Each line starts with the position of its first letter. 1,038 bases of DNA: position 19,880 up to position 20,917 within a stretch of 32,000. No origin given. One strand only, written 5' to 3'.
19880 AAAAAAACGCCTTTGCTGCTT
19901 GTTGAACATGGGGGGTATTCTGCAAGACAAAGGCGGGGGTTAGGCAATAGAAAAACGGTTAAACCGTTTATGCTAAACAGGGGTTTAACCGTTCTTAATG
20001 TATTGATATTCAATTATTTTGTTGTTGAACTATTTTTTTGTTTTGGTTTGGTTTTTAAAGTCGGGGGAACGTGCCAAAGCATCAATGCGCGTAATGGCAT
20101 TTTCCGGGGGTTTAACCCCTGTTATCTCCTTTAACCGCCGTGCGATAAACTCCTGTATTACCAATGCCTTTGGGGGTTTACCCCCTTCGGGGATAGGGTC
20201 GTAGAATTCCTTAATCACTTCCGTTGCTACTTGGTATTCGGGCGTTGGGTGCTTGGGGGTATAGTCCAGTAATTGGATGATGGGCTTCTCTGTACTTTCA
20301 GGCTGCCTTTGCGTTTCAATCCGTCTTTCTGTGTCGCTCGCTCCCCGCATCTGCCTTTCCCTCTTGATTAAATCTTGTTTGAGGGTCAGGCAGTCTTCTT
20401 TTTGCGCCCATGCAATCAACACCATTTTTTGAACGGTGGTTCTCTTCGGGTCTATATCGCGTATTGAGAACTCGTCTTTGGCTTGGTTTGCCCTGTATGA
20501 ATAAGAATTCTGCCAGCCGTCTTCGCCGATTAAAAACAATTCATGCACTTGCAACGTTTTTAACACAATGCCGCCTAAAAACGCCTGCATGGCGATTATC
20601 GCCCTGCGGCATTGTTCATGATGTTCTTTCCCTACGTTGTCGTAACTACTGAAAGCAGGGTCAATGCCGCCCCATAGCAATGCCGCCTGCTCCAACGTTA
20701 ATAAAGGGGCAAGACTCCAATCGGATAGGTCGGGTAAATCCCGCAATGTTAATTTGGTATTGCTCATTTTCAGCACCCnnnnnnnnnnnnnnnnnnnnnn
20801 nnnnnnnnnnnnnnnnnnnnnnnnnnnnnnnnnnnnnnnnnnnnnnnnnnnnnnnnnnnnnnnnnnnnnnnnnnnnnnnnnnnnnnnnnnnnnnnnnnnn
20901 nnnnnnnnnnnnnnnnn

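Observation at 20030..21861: Orphan two-gene cargo operon (ATPase_2/COG1672-type NTPase plus a 245-aa unknown) in the tRNA-Leu mini-island: candidate undescribed defence/conflict module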

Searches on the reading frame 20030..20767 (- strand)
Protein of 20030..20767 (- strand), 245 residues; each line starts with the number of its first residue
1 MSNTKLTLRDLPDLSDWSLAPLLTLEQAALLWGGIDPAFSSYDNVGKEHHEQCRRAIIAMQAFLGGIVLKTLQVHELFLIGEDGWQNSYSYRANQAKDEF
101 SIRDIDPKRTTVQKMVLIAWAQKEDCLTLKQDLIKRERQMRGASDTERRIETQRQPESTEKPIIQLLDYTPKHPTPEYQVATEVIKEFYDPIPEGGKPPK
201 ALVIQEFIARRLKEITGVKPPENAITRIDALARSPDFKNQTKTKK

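Call 4: search_protein_families(library=pfam, proteins=[window:20030-20767:-], max_evalue=0.01)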
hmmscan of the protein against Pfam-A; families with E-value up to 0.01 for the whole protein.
window:20030-20767:- (245 aa): 0 families

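Call 5: search_protein_families(library=padloc, proteins=[window:20030-20767:-], max_evalue=1)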
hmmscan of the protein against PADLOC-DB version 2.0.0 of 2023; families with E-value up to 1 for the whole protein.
window:20030-20767:- (245 aa): 0 families

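Call 6: search_protein_families(library=ncbifam, proteins=[window:20030-20767:-], max_evalue=1)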
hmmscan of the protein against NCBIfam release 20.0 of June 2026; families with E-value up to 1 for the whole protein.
window:20030-20767:- (245 aa): 0 families

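Call 7: search_protein_families(library=phrogs, proteins=[window:20030-20767:-], max_evalue=1)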
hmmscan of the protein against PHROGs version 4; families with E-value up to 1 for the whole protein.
window:20030-20767:- (245 aa): 0 families

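Call 10: find_homologous_proteins(query=window:20030-20767:-)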
Query window:20030-20767:- (245 aa): 33 proteins with E <= 0.001 among 320 candidates.
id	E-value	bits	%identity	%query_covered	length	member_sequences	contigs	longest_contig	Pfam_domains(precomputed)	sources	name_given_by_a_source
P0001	1.1e-153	528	97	100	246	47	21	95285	-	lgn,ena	-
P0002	1.2e-109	384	95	76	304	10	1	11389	PF05930.19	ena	-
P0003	5.5e-73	264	55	100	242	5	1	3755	-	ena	-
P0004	1.1e-67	246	55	100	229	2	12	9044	-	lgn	-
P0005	1.8e-59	219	49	98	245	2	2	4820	-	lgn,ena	-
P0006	2.4e-59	219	49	99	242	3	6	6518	-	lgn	-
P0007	2.8e-59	219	47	100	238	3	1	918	-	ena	-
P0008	4.1e-59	218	46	99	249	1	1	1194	-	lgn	-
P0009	5.0e-59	218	48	100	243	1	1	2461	-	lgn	-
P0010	6.6e-57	211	45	97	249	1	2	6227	-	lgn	-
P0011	2.4e-56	209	49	96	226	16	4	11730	-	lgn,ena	-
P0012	4.9e-56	208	45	100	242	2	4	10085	-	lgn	-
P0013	1.1e-55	207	49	98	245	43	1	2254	-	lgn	-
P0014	3.2e-55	205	46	99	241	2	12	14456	-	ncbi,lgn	-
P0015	4.8e-55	205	45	98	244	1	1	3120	-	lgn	-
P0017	1.0e-54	204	44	100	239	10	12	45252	-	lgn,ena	-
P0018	4.4e-54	202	47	98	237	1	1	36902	-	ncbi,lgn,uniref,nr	ncbi:MAG: hypothetical protein Q4A84_10005 [Neisseria sp.]|uniref:hypothetical protein n=1 Tax=Neiss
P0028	1.1e-41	161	41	100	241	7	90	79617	-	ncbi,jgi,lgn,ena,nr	jgi:hypothetical protein|nr:MAG TPA: hypothetical protein [Caudoviricetes sp.]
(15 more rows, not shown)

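Call 15: search_solved_structures(query=A1, max_evalue=10)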
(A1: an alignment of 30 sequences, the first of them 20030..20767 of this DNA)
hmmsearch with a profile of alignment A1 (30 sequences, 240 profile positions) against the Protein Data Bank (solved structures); distinct sequences matched with E-value up to 10: 34.
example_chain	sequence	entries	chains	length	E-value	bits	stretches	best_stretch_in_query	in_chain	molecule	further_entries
1wns_A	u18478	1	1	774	0.078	15.6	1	156-222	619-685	DNA POLYMERASE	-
4k8z_A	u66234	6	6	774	0.078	15.6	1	156-222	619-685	DNA polymerase | DNA polymerase,DNA polymerase,DNA polymerase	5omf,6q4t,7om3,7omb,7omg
1wn7_A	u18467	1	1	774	0.079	15.6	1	156-222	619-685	Family B DNA Polymerase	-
7tqw_A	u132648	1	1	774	0.087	15.4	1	158-222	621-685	DNA polymerase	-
7rsu_A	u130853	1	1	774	0.087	15.4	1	158-222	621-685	DNA polymerase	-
9oax_A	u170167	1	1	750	0.11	15.1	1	156-222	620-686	5-270, TNA polymerase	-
9oat_A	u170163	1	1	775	0.12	15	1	156-222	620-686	5-270, TNA polymerase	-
1qht_A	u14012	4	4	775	0.12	15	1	156-222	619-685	PROTEIN (DNA POLYMERASE) | DNA polymerase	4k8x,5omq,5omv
6is7_A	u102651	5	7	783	0.12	14.9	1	156-222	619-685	DNA polymerase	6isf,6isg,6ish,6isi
9oay_A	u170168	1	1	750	0.13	14.8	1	158-222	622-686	8-64, TNA polymerase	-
8t3x_A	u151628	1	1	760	0.14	14.8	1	158-222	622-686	10-92, TNA polymerase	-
9oav_A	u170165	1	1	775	0.14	14.8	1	158-222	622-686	8-64, TNA polymerase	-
9oau_A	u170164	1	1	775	0.14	14.8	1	158-222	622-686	7-47, TNA polymerase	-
9oaw_A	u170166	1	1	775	0.14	14.7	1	158-222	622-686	10-92, TNA polymerase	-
2vwk_A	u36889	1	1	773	0.17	14.5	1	153-222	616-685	DNA POLYMERASE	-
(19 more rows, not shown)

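Call 22: find_encoding_contigs(protein=P0028, flank=10000, max_places=6)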
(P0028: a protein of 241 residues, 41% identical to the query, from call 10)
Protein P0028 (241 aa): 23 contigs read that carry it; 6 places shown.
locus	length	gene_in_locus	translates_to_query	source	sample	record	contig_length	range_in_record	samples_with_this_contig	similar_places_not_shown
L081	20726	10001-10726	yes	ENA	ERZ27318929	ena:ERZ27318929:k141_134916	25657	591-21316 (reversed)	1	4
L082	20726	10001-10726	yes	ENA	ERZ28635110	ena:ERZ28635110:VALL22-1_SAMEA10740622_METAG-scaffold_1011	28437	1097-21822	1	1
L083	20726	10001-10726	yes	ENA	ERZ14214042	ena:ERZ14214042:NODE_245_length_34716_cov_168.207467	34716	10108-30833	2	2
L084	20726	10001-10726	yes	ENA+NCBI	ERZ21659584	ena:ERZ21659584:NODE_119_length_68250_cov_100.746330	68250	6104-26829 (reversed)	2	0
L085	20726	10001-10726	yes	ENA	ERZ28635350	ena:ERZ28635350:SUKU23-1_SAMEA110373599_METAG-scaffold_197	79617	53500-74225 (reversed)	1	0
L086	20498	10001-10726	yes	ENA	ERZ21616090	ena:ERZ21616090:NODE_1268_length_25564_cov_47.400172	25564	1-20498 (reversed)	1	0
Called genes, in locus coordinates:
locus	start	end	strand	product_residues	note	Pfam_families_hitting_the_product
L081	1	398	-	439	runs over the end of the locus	PF07690:MFS_1, PF00083:Sugar_tr, PF07690:MFS_1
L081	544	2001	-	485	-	PF02386:TrkH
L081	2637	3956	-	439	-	PF04286:DUF445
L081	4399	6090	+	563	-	PF01565:FAD_binding_4, PF09330:Lact-deh-memb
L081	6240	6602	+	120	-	PF10947:DUF2628 (weak)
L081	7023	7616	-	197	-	PF00925:GTP_cyclohydro2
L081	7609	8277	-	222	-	-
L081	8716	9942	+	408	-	PF13356:Arm-DNA-bind_3, PF14659:Phage_int_SAM_3 (faint), PF22022:Phage_int_M, PF00589:Phage_integrase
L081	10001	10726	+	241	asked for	-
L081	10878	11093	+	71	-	PF05930:Phage_AlpA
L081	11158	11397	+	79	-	PF14090:HTH_39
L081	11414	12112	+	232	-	-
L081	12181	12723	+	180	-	PF03592:Terminase_2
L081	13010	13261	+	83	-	-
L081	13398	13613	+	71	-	-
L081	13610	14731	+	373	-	PF08273:Zn_Ribbon_Prim, PF23639:DUF7146, PF13362:Toprim_3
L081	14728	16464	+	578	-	PF06048:DUF927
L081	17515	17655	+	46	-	-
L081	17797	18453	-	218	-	PF00072:Response_reg, PF08281:Sigma70_r4_2 (faint), PF00196:GerE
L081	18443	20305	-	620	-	PF13675:PilJ (weak), PF00672:HAMP, PF13185:GAF_2 (weak), PF07730:HisKA_3, PF02518:HATPase_c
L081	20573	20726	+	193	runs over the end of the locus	PF12804:NTP_transf_3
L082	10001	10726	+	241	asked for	-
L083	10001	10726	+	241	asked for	-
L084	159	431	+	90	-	-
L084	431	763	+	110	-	-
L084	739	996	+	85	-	-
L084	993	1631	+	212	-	-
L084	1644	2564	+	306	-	PF03837:RecT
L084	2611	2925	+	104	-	-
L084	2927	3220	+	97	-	-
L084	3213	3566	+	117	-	-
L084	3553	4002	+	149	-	PF00436:SSB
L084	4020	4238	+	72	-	-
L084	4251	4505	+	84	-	-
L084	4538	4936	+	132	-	-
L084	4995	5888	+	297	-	-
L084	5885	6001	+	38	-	-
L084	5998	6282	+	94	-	-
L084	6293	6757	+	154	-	-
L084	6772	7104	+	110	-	-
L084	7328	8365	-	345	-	PF00589:Phage_integrase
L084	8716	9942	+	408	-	PF13356:Arm-DNA-bind_3, PF22022:Phage_int_M, PF00589:Phage_integrase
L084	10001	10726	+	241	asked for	-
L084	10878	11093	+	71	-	PF05930:Phage_AlpA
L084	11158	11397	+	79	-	PF14090:HTH_39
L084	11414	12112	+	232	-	-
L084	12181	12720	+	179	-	PF03592:Terminase_2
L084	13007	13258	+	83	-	-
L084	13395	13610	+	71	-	-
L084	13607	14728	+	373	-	PF08273:Zn_Ribbon_Prim, PF23639:DUF7146, PF13362:Toprim_3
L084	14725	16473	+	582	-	PF06048:DUF927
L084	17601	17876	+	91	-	PF13356:Arm-DNA-bind_3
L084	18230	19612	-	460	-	PF02321:OEP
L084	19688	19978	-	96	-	PF11731:Cdd1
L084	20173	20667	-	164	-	PF08974:DUF1877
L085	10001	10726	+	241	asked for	-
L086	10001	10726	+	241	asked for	-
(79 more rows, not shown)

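Call 23: find_encoding_contigs(protein=P0017, flank=10000, max_places=4)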
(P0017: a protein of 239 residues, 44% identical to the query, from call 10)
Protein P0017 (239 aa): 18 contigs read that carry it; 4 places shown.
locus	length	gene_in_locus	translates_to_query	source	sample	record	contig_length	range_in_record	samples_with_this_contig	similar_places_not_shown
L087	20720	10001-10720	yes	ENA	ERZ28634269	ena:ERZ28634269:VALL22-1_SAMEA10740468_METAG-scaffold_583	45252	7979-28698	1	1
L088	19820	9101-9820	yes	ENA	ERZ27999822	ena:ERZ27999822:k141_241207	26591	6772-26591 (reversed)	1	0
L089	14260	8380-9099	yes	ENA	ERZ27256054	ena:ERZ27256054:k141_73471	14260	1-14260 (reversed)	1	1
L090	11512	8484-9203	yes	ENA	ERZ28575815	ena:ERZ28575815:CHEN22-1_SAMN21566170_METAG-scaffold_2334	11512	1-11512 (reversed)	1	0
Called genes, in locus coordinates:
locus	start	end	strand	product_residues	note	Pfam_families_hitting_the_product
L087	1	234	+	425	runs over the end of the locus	PF10093:EarP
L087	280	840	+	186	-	PF08207:EFP_N, PF01132:EFP, PF09285:Elong-fact-P_C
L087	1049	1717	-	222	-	-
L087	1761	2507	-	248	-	PF00902:TatC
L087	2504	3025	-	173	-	PF02416:TatA_B_E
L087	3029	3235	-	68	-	PF02416:TatA_B_E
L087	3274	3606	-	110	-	PF11969:DcpS_C, PF01230:HIT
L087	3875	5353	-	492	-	PF02696:SelO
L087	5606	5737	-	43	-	-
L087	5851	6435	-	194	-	PF00925:GTP_cyclohydro2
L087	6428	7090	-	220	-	-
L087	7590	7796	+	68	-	-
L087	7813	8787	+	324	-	PF22022:Phage_int_M, PF00589:Phage_integrase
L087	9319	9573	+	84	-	PF02604:PhdYeFM_antitox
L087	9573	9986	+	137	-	PF01850:PIN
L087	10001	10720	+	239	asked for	-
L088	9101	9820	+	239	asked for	-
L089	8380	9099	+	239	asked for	-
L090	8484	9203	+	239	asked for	-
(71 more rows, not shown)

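Call 24: find_encoding_contigs(protein=P0018, flank=10000, max_places=3)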
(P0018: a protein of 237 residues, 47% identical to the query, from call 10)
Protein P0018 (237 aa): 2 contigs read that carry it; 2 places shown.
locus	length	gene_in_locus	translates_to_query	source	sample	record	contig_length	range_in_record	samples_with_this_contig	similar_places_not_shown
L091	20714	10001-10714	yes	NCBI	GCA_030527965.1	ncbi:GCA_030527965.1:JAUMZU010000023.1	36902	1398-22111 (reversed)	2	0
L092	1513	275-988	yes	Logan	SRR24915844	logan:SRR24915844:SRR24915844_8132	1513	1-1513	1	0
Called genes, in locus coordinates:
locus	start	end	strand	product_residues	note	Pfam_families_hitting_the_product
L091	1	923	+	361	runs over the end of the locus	PF00149:Metallophos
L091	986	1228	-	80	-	PF04325:DUF465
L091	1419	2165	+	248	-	PF00881:Nitroreductase, PF28600:Nitroreductase_C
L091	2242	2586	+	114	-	-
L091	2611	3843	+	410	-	PF01743:PolyA_pol, PF12627:PolyA_pol_RNAbd, PF01966:HD (weak)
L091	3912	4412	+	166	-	PF00226:DnaJ, PF07743:HSCB_C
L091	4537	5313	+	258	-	PF22322:DUF6973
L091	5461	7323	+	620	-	PF00012:HSP70, PF06723:MreB_Mbl, PF02782:FGGY_C (weak)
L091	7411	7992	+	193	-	PF02659:Mntp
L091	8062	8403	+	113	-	PF00111:Fer2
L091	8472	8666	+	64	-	PF04384:Fe-S_assembly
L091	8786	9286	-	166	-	PF08897:DUF1841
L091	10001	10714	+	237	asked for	-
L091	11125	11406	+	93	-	-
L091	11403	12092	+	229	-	PF04383:KilA-N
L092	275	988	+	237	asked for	-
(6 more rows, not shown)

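Call 25: predict_structure(alignment_id=A1)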
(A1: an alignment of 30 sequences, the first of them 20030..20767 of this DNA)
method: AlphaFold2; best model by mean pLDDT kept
length: 245 residues; sequences in the alignment: 30
mean_pLDDT: 86.2   pTM: 0.57
mean pLDDT of the five models: 86.2, 85.0, 84.1, 83.6, 83.2
residues with pLDDT >= 90: 151; 70-90: 57; 50-70: 21; < 50: 16
segments of 3 or more residues with pLDDT < 50: 155-165, 241-245
pLDDT, mean of each block of 10 residues (from residue 1): 81 94 98 97 94 97 98 98 82 96 97 97 95 92 70 48 56 85 89 82 91 91 91 75 39
secondary structure, 60 per line:
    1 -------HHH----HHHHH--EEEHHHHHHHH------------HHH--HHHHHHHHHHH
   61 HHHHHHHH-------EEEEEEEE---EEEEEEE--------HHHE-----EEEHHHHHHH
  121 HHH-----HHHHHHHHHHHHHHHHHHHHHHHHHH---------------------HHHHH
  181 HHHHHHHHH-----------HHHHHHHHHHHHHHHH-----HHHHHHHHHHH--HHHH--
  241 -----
elements in order: H15-19 E22-24 H25-32 H50-68 E76-83 E87-93 E111-113 H114-123 H129-154 H176-189 H201-216 H222-232 H235-238

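Call 29: find_encoding_contigs(protein=P0001, flank=10000, max_places=6)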
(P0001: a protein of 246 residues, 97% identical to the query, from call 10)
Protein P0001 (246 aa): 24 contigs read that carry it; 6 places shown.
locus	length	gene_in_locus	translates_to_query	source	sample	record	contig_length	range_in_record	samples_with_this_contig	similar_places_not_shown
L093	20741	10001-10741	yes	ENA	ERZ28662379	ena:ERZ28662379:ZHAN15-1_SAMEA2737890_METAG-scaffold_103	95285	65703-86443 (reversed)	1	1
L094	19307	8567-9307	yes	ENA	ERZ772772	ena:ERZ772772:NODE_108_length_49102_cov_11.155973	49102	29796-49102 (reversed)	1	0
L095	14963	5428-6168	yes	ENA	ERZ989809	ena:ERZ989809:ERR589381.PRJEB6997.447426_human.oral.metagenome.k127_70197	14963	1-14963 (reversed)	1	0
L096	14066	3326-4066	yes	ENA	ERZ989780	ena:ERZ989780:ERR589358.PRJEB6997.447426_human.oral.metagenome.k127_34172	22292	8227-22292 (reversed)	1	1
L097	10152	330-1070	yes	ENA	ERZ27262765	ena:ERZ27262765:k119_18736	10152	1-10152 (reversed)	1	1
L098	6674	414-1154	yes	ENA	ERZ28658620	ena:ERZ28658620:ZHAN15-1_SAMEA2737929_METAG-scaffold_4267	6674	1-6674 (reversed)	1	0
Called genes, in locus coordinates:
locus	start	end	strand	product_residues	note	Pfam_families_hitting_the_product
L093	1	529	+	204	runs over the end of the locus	PF12804:NTP_transf_3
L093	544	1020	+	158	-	PF01967:MoaC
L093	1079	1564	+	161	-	PF20341:DUF6636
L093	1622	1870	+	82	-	PF02597:ThiS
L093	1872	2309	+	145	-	PF02391:MoaE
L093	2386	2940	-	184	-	-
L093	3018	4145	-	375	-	PF06804:BamC_C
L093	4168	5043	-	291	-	PF00701:DHDPS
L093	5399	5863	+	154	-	PF00210:Ferritin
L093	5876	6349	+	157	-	PF00210:Ferritin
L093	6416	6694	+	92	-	-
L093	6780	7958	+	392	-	PF13356:Arm-DNA-bind_3, PF14659:Phage_int_SAM_3 (weak), PF22022:Phage_int_M, PF00589:Phage_integrase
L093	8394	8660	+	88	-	-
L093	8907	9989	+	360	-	PF13173:AAA_14 (faint)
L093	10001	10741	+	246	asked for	-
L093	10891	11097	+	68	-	PF05930:Phage_AlpA, PF12728:HTH_17 (weak)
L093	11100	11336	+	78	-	PF14090:HTH_39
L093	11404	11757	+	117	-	-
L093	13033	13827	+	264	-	-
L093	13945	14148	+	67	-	-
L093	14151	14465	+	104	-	-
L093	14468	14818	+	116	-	-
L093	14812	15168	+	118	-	-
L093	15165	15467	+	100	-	-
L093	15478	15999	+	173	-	PF08273:Zn_Ribbon_Prim, PF23639:DUF7146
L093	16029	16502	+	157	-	PF13362:Toprim_3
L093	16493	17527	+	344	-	PF06048:DUF927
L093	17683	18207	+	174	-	-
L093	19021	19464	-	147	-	PF00075:RNase_H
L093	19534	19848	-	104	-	-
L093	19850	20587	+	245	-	-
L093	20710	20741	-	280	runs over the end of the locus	PF08907:DUF1853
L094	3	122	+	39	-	?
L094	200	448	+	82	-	PF02597:ThiS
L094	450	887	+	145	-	PF02391:MoaE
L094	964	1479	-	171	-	-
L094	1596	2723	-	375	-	PF06804:BamC_C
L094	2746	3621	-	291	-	PF00701:DHDPS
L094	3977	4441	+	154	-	PF00210:Ferritin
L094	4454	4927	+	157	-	PF00210:Ferritin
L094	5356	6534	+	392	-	PF13356:Arm-DNA-bind_3, PF14659:Phage_int_SAM_3 (weak), PF22022:Phage_int_M, PF00589:Phage_integrase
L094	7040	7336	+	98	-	PF01381:HTH_3 (weak)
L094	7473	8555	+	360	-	PF13173:AAA_14 (faint)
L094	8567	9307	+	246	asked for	-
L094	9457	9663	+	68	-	PF05930:Phage_AlpA, PF12728:HTH_17 (weak)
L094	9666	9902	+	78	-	PF14090:HTH_39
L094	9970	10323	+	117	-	-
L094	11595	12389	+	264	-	-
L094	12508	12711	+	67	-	-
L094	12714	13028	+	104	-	-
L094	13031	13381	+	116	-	-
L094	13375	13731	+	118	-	-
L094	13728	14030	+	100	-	-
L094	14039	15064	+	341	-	PF08273:Zn_Ribbon_Prim, PF23639:DUF7146, PF13362:Toprim_3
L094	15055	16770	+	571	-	PF06048:DUF927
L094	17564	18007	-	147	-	PF00075:RNase_H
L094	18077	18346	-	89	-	-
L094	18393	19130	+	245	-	-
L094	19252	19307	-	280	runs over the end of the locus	PF08907:DUF1853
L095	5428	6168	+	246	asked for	-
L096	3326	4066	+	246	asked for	-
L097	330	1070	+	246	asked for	-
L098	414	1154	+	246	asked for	-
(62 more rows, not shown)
